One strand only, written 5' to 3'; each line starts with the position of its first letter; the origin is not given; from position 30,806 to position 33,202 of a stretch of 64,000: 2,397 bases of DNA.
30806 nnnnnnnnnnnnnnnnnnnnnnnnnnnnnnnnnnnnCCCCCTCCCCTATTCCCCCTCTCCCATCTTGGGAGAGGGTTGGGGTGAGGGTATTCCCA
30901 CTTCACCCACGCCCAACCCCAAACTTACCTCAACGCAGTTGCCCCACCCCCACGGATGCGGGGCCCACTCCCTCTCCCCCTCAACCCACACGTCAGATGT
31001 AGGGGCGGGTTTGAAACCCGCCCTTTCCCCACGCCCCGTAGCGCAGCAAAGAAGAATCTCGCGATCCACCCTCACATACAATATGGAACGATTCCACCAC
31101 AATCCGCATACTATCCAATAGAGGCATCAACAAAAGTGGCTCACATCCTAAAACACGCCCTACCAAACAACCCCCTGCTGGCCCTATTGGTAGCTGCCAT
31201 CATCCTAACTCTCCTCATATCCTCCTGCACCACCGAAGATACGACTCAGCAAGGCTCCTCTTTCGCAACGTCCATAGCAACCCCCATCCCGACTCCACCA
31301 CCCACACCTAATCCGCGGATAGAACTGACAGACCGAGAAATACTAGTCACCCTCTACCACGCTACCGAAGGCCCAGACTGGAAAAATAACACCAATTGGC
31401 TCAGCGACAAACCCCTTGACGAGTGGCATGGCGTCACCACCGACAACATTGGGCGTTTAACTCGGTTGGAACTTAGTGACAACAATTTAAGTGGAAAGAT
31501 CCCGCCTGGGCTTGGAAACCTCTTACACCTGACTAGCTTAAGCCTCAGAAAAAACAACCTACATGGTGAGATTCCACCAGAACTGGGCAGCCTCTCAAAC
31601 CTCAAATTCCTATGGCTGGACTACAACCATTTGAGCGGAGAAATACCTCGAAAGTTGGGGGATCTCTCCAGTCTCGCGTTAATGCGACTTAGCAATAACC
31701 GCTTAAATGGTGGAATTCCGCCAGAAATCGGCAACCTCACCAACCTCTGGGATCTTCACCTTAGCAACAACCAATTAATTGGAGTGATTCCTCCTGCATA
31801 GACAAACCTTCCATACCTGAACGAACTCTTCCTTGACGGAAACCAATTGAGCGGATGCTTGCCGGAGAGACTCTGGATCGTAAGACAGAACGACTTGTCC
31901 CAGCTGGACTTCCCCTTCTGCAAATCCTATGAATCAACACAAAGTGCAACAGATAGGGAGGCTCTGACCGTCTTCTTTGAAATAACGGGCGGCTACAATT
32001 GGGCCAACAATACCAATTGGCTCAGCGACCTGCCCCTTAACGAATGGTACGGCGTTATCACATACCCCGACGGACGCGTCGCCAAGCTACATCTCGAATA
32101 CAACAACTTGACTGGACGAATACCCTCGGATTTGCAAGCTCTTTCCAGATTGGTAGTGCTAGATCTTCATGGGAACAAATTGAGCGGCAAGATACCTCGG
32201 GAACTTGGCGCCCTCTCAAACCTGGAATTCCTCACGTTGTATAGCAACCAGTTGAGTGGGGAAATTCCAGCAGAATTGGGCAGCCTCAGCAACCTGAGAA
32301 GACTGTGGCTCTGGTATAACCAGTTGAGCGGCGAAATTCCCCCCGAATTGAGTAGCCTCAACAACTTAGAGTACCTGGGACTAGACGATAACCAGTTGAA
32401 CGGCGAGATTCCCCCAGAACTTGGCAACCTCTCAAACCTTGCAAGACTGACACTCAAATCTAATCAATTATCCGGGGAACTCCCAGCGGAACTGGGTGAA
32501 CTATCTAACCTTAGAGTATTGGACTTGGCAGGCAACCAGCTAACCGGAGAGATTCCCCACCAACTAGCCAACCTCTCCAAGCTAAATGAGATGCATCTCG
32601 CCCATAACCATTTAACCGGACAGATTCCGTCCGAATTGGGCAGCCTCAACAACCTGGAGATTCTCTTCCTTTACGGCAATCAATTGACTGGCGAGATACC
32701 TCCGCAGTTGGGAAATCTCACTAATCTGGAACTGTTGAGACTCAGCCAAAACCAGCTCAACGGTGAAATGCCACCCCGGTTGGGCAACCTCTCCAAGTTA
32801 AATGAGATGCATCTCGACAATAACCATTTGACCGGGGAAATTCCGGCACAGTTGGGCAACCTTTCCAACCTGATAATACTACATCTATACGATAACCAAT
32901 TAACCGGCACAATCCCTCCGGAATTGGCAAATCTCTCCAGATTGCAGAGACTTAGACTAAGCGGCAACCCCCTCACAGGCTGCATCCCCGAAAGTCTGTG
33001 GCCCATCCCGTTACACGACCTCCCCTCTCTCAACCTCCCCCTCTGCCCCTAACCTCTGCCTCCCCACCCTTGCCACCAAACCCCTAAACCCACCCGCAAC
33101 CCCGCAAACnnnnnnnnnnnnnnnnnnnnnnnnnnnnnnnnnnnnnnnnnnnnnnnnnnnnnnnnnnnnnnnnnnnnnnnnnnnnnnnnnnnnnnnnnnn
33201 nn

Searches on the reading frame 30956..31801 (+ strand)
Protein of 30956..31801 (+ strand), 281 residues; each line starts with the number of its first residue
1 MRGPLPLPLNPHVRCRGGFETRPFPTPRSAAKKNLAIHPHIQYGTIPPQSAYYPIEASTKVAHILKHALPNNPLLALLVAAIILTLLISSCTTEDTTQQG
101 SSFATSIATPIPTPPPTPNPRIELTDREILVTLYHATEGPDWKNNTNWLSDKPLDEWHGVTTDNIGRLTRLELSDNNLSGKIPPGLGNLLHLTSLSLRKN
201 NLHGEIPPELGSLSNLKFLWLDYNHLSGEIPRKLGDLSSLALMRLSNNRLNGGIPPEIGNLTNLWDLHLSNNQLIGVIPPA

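Call 20: search_protein_families(library=padloc, proteins=[window:30956-31801:+], max_evalue=0.00001)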
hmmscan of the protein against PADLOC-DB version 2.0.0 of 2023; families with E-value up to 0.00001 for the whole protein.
window:30956-31801:+ (281 aa): 0 families

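Call 21: search_protein_families(library=pfam, proteins=[window:30956-31801:+], max_evalue=0.001)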
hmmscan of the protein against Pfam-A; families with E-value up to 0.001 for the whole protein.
window:30956-31801:+ (281 aa): 4 families
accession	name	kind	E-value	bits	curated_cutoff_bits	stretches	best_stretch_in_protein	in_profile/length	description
PF00560.39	LRR_1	-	1.9e-18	63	20.6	0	167-189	1-23/23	Leucine Rich Repeat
PF23598.1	LRR_14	-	1.1e-09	38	40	1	171-270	52-147/353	Leucine-rich repeat region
PF12799.13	LRR_4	-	1.6e-09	38.1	27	1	191-226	2-36/44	Leucine Rich repeats (2 copies)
PF13855.12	LRR_8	-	5.1e-09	36.2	27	1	167-226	2-61/61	Leucine rich repeat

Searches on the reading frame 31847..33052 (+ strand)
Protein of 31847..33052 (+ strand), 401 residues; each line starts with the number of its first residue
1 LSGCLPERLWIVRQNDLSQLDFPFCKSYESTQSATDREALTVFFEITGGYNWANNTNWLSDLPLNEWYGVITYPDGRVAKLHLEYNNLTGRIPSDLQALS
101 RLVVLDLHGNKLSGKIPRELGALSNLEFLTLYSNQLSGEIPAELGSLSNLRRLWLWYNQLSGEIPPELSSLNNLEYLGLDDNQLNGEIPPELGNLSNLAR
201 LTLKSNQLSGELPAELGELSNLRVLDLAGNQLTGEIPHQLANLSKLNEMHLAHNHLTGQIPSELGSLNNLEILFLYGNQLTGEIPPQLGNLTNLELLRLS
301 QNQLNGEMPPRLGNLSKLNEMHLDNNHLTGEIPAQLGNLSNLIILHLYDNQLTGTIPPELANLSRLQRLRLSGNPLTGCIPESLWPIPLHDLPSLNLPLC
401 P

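Call 20: search_protein_families(library=padloc, proteins=[window:31847-33052:+], max_evalue=0.00001)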
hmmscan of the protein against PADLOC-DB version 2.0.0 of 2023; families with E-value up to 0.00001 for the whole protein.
window:31847-33052:+ (401 aa): 0 families

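Call 21: search_protein_families(library=pfam, proteins=[window:31847-33052:+], max_evalue=0.001)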
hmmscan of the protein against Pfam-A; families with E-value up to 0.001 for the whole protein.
window:31847-33052:+ (401 aa): 8 families
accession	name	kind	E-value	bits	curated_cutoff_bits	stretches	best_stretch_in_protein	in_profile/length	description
PF00560.39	LRR_1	-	1.6e-50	158.6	20.6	0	221-243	1-23/23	Leucine Rich Repeat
PF12799.13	LRR_4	-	1.6e-30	104.8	27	6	149-184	2-36/44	Leucine Rich repeats (2 copies)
PF13855.12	LRR_8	-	4e-30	103.8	27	4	317-376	2-61/61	Leucine rich repeat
PF23598.1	LRR_14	-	2.5e-27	96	40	3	167-275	42-146/353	Leucine-rich repeat region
PF24141.1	LRR_ComC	-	6.3e-11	42.9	27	1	269-357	192-273/288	EGF-like domain-containing protein ComC LRR domain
PF23211.1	LRR_LRWD1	-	2e-09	37.8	28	1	293-377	17-99/190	Leucine-rich repeat and WD repeat-containing protein 1, LRR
PF25013.1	LRR_Zer-1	-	2.4e-07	31.4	27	0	240-304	4-66/137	Zer-1-like, Leucine-rich repeats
PF24758.1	LRR_At5g56370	-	8.8e-07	29.2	27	0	122-181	9-70/227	FBD-associated F-box protein At5g56370, LRR repeats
